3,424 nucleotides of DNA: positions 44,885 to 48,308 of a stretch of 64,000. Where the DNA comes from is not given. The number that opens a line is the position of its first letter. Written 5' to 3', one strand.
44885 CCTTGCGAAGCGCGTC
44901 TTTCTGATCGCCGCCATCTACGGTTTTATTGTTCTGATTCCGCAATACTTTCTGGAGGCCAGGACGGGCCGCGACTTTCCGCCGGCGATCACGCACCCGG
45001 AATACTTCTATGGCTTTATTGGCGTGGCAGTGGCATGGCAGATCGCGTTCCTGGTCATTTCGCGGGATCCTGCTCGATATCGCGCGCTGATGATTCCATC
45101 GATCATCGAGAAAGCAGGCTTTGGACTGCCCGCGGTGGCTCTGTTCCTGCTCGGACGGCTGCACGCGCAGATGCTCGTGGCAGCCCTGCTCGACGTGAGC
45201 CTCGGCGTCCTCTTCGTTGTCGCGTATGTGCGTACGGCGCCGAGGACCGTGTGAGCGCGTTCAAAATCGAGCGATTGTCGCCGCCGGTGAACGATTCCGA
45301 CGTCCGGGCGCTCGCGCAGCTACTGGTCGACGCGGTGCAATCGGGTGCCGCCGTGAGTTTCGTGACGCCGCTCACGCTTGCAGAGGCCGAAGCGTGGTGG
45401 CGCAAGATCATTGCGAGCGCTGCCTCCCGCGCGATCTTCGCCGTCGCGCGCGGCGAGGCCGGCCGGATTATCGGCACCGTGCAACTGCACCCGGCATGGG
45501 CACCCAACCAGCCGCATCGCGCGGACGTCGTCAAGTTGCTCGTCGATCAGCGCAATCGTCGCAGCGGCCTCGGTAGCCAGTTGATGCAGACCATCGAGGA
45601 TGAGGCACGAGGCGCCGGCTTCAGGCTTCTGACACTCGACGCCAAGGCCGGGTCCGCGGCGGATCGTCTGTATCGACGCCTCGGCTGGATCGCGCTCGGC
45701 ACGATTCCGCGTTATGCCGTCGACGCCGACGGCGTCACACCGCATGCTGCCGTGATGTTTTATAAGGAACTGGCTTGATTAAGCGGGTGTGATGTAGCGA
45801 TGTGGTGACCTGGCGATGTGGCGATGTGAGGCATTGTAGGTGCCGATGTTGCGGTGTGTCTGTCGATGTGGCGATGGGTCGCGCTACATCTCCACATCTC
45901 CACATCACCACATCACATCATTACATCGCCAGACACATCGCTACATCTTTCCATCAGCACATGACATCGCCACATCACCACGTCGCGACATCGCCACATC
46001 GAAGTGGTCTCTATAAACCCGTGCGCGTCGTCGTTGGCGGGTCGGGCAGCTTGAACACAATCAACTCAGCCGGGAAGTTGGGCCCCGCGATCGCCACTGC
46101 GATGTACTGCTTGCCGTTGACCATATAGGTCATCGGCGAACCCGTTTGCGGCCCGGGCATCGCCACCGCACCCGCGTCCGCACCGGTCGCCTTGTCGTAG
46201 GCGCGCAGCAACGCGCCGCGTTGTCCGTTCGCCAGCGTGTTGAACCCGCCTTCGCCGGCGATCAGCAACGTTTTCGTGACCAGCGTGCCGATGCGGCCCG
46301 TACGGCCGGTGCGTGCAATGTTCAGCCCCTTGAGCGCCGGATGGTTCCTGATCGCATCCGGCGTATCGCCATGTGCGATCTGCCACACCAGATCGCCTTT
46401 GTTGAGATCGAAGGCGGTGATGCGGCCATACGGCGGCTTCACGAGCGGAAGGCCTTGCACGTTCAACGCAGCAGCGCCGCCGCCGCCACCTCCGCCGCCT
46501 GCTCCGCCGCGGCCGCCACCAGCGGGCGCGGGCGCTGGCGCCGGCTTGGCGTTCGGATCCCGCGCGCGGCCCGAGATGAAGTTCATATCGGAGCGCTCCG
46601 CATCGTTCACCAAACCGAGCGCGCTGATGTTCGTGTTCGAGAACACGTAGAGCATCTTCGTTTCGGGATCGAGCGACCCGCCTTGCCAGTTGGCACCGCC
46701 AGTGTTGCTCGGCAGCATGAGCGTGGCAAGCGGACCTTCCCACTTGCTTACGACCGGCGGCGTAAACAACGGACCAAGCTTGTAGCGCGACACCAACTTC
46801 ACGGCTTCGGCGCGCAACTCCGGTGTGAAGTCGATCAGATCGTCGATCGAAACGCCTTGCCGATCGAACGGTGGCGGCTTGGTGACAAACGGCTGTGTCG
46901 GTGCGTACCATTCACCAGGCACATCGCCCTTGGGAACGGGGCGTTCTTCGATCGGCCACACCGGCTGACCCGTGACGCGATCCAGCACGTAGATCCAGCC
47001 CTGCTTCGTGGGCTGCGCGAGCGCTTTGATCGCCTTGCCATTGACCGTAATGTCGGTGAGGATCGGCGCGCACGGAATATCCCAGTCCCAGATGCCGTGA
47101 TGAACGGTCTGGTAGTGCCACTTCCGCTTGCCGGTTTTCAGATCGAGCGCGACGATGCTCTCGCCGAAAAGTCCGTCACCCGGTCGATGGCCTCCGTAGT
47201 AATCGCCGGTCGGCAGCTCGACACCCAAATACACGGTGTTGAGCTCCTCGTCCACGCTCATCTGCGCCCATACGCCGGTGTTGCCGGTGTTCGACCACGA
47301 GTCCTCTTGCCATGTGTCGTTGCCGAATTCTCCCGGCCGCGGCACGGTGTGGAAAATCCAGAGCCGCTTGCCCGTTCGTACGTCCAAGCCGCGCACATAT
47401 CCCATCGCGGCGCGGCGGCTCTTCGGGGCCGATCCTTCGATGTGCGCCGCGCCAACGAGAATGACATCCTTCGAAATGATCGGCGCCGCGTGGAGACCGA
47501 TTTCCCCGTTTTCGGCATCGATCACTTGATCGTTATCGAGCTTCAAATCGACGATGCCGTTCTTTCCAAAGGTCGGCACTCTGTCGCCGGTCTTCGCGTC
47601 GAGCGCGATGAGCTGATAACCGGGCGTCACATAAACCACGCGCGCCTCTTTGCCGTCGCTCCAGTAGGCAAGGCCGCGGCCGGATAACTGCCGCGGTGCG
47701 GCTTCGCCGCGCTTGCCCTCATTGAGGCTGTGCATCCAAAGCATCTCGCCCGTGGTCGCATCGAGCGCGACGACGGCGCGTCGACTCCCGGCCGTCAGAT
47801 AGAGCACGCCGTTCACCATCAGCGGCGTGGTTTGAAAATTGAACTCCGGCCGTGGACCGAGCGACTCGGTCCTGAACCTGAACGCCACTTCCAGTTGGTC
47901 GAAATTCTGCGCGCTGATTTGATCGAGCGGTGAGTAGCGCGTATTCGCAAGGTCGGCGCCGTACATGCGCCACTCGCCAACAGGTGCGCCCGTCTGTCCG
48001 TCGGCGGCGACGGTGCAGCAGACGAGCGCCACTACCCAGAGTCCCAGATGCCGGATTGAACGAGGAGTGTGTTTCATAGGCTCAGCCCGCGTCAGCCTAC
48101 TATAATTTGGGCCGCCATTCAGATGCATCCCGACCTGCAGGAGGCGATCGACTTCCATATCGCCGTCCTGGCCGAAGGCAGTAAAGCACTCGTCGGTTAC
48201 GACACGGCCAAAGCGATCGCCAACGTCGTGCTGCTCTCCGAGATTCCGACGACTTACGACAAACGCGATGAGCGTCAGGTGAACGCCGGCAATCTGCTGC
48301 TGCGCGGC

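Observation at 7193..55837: Window-wide: gene-end spacers are filled by hairpins whose arms are tandem short words, in several distinct word families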

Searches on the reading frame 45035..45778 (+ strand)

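Call 14: search_protein_families(library=pfam, proteins=[window:45035-45778:+])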
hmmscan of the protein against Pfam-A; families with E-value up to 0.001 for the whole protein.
window:45035-45778:+ (247 aa): 6 families
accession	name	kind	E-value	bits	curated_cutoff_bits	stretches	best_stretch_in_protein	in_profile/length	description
PF00583.31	Acetyltransf_1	-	2.5e-13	50.8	20.7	1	122-218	27-116/116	Acetyltransferase (GNAT) family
PF13508.13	Acetyltransf_7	-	8.1e-11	42.6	27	1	133-218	3-82/84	Acetyltransferase (GNAT) domain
PF13673.13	Acetyltransf_10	-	5.9e-07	29.9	23.6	1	140-222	37-111/128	Acetyltransferase (GNAT) domain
PF08445.16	FR47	-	0.0002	21.7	22.1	1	163-220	22-79/86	FR47-like protein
PF13527.13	Acetyltransf_9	-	0.00043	20.7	25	1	90-218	10-124/127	Acetyltransferase (GNAT) domain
PF13302.13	Acetyltransf_3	-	0.00075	20.7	25.4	0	83-187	6-104/138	Acetyltransferase (GNAT) domain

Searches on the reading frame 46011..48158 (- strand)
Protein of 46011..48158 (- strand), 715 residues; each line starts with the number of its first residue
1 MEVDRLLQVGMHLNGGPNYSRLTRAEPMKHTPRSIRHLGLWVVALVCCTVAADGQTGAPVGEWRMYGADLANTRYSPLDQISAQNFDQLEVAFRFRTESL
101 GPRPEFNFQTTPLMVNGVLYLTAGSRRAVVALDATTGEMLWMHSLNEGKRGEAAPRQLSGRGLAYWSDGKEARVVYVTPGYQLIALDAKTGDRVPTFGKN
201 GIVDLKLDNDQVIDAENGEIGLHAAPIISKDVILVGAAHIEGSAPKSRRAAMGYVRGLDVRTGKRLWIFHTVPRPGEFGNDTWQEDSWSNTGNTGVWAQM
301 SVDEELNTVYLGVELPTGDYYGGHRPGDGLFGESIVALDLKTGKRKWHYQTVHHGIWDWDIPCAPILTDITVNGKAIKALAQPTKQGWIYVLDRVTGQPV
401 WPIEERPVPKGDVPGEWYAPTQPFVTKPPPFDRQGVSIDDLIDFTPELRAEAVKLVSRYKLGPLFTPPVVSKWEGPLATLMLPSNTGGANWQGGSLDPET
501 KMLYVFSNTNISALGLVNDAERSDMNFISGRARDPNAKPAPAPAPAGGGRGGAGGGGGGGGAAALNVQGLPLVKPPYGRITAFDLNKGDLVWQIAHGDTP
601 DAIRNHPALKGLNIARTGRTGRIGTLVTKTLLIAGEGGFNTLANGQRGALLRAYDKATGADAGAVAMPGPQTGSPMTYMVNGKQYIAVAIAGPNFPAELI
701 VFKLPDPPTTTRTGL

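Call 14: search_protein_families(library=pfam, proteins=[window:46011-48158:-])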
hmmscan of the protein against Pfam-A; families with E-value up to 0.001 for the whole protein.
window:46011-48158:- (715 aa): 2 families
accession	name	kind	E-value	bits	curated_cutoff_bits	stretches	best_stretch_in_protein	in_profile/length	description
PF01011.28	PQQ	-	3.4e-185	617.6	26.7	1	63-686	1-595/595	Glucose/ethanol/alcohol dehydrogenase, beta-propeller domain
PF13360.13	PQQ_2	-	4e-16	59.8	27.6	1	113-267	31-142/233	Outer membrane protein assembly factor BamB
